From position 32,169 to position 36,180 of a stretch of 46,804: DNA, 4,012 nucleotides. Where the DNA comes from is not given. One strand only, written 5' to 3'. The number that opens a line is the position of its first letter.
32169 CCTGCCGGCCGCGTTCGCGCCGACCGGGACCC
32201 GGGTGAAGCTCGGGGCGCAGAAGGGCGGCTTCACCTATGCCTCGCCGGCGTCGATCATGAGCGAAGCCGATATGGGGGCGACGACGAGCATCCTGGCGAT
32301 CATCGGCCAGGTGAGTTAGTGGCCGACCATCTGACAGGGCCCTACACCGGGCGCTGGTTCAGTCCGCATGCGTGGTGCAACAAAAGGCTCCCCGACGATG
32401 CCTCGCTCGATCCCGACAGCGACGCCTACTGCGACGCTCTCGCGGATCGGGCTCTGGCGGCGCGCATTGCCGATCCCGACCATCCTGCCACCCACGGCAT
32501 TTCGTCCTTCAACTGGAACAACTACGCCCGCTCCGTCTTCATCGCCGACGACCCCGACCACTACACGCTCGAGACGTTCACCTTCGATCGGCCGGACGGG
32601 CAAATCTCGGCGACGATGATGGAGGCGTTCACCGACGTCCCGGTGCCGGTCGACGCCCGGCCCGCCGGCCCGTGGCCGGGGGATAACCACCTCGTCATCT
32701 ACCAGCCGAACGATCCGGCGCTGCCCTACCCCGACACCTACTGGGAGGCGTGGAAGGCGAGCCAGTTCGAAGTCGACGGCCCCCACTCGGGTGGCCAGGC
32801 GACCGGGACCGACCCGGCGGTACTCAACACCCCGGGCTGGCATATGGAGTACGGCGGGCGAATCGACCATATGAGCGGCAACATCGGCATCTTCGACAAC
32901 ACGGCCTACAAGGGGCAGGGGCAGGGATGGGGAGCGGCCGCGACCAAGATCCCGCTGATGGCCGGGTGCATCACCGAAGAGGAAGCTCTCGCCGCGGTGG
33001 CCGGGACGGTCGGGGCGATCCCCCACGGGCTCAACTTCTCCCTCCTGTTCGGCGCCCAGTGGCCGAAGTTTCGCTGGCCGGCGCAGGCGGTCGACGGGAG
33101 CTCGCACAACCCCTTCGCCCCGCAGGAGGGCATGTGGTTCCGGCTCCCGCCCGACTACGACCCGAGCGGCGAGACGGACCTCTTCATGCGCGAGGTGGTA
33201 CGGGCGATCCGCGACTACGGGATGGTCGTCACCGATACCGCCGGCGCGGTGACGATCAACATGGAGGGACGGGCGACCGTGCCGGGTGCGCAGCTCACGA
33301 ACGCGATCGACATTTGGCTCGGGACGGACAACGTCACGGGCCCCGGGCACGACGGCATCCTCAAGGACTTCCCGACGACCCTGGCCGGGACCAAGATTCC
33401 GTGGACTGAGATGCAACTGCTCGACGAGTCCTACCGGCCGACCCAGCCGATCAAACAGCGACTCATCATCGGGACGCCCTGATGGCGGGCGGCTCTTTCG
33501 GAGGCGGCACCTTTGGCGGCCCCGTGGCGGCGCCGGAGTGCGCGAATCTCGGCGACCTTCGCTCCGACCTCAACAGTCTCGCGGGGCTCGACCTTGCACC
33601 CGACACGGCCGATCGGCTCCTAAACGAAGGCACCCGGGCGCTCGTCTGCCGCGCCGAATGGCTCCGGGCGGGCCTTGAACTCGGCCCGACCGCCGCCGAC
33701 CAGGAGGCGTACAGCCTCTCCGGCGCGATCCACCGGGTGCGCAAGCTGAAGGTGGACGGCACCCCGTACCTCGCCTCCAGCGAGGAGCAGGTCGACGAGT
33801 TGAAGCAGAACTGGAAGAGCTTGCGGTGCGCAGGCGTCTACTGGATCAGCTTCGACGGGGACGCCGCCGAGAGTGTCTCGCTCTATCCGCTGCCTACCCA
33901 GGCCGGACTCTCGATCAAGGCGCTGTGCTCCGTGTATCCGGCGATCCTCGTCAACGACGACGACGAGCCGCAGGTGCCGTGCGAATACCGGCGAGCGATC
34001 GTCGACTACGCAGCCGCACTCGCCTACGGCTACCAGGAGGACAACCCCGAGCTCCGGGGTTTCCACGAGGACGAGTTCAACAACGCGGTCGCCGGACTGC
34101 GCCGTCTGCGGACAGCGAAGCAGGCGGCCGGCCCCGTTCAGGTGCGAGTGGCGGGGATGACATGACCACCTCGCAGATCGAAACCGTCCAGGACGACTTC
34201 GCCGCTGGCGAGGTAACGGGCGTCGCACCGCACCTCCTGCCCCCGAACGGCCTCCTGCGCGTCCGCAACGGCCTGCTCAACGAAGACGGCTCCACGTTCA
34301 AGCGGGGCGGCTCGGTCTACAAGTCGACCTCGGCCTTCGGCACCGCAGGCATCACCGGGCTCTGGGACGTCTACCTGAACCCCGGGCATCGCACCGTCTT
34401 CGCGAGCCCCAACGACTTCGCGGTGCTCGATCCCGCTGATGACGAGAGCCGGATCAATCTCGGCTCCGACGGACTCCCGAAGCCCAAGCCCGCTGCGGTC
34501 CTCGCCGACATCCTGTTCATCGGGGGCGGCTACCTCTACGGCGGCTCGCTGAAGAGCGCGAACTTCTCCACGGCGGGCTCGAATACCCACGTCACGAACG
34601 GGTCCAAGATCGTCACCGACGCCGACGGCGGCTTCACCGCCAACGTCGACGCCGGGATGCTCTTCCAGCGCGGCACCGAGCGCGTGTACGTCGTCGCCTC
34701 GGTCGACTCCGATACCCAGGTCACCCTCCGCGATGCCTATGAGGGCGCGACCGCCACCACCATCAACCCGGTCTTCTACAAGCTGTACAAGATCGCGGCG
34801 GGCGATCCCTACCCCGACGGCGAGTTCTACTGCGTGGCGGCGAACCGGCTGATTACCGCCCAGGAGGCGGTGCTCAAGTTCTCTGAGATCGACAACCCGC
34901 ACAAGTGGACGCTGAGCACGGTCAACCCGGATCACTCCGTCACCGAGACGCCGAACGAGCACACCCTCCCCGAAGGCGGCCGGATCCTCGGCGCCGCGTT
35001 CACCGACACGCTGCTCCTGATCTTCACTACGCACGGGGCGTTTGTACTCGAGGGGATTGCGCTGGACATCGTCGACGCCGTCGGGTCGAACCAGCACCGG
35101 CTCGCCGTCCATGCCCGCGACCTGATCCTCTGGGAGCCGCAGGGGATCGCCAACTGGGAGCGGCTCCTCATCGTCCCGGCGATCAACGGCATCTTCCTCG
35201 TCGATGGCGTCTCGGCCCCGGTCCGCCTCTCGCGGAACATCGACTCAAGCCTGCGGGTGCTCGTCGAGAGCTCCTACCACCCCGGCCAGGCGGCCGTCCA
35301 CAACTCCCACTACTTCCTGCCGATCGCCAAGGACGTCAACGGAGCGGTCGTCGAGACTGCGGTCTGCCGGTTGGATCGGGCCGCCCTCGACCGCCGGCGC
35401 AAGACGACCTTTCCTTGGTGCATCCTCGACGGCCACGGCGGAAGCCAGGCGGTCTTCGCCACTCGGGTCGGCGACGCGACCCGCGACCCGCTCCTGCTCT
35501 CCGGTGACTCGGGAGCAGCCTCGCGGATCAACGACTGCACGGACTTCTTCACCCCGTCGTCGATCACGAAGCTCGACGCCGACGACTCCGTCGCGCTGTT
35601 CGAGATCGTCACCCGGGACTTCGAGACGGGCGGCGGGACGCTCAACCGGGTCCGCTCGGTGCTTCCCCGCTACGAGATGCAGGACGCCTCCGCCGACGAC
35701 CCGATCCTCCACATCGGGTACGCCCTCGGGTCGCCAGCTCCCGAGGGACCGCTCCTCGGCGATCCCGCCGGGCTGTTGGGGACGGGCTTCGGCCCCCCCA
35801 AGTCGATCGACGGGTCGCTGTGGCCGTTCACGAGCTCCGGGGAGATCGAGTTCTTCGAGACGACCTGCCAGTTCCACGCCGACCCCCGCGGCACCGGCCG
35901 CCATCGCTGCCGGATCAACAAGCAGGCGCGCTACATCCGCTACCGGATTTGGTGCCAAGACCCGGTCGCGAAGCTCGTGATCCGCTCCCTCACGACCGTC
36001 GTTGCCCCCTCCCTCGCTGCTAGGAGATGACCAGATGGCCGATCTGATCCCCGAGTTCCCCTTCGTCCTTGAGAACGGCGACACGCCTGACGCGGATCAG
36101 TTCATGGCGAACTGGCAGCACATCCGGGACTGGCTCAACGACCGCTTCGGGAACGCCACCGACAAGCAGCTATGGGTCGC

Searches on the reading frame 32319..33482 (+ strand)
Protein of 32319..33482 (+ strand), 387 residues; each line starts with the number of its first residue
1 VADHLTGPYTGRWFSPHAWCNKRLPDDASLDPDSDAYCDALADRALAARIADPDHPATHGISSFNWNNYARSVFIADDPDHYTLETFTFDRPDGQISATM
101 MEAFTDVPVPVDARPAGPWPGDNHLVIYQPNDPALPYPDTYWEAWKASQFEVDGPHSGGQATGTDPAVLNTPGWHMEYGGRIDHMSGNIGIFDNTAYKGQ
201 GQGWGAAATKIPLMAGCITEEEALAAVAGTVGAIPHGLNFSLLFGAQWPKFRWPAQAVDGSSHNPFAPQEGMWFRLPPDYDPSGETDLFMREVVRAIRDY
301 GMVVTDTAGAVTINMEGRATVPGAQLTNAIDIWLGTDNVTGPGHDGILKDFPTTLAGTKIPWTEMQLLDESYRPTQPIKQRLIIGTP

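Call 5: search_protein_families(library=pfam, proteins=[window:32319-33482:+], max_evalue=0.1)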
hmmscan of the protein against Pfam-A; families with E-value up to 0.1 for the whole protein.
window:32319-33482:+ (387 aa): 0 families

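Call 9: search_protein_families(library=phrogs, proteins=[window:32319-33482:+], max_evalue=0.01)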
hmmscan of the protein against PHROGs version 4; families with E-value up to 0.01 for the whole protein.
window:32319-33482:+ (387 aa): 1 family
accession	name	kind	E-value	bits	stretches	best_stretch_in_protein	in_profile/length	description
phrog_17388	-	tail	0.0037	17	1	195-321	313-435/702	minor tail protein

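Call 95: search_protein_families(library=ncbifam, proteins=[window:32319-33482:+], max_evalue=0.01)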
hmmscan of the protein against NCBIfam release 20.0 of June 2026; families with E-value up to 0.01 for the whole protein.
window:32319-33482:+ (387 aa): 0 families

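Call 105: search_dna_similar(query=window:32319-33482:+, collection=phages, mode=protein, max_evalue=0.001, max_rows=10)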
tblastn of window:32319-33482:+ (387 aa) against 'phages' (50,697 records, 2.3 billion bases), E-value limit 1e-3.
No match.

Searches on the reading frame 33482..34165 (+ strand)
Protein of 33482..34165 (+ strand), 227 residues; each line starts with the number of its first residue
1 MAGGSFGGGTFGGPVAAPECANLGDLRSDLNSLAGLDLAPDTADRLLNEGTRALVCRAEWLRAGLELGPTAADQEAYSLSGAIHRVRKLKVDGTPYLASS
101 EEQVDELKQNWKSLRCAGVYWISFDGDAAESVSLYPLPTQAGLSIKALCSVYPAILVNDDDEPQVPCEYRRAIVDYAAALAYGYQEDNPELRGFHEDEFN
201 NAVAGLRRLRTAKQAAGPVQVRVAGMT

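Call 30: search_protein_families(library=pfam, proteins=[window:33482-34165:+], max_evalue=0.05)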
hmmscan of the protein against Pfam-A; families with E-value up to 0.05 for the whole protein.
window:33482-34165:+ (227 aa): 1 family
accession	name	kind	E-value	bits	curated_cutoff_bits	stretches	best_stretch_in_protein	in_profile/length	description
PF24175.2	SU10_adaptor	-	3.8e-17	63.8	27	1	22-221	2-193/194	SU10 adaptor protein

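Call 31: search_protein_families(library=phrogs, proteins=[window:33482-34165:+], max_evalue=0.001)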
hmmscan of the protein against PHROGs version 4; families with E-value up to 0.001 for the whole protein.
window:33482-34165:+ (227 aa): 3 families
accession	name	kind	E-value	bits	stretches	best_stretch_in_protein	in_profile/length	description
phrog_399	-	head and packaging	7.5e-11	43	1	45-187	32-178/220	structural protein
phrog_10775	-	tail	0.00024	21.9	1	127-209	139-220/237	tail protein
phrog_437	-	head and packaging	0.00025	21.7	1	47-222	27-198/203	virion structural protein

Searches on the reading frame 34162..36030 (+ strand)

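Call 30: search_protein_families(library=pfam, proteins=[window:34162-36030:+], max_evalue=0.05)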
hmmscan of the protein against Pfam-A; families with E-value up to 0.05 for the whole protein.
window:34162-36030:+ (622 aa): 0 families

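Call 31: search_protein_families(library=phrogs, proteins=[window:34162-36030:+], max_evalue=0.001)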
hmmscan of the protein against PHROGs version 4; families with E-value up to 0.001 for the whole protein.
window:34162-36030:+ (622 aa): 3 families
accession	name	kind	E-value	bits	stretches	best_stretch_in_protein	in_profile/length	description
phrog_28473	-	tail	0.00015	22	1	132-200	7-77/367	tail fiber protein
phrog_1980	-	tail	0.00033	21.1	1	144-199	11-69/449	tail fiber protein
phrog_17834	-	unknown function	0.00066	19.7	1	144-199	14-72/458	-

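Call 95: search_protein_families(library=ncbifam, proteins=[window:34162-36030:+], max_evalue=0.01)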
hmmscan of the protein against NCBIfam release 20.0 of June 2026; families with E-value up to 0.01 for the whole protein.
window:34162-36030:+ (622 aa): 0 families
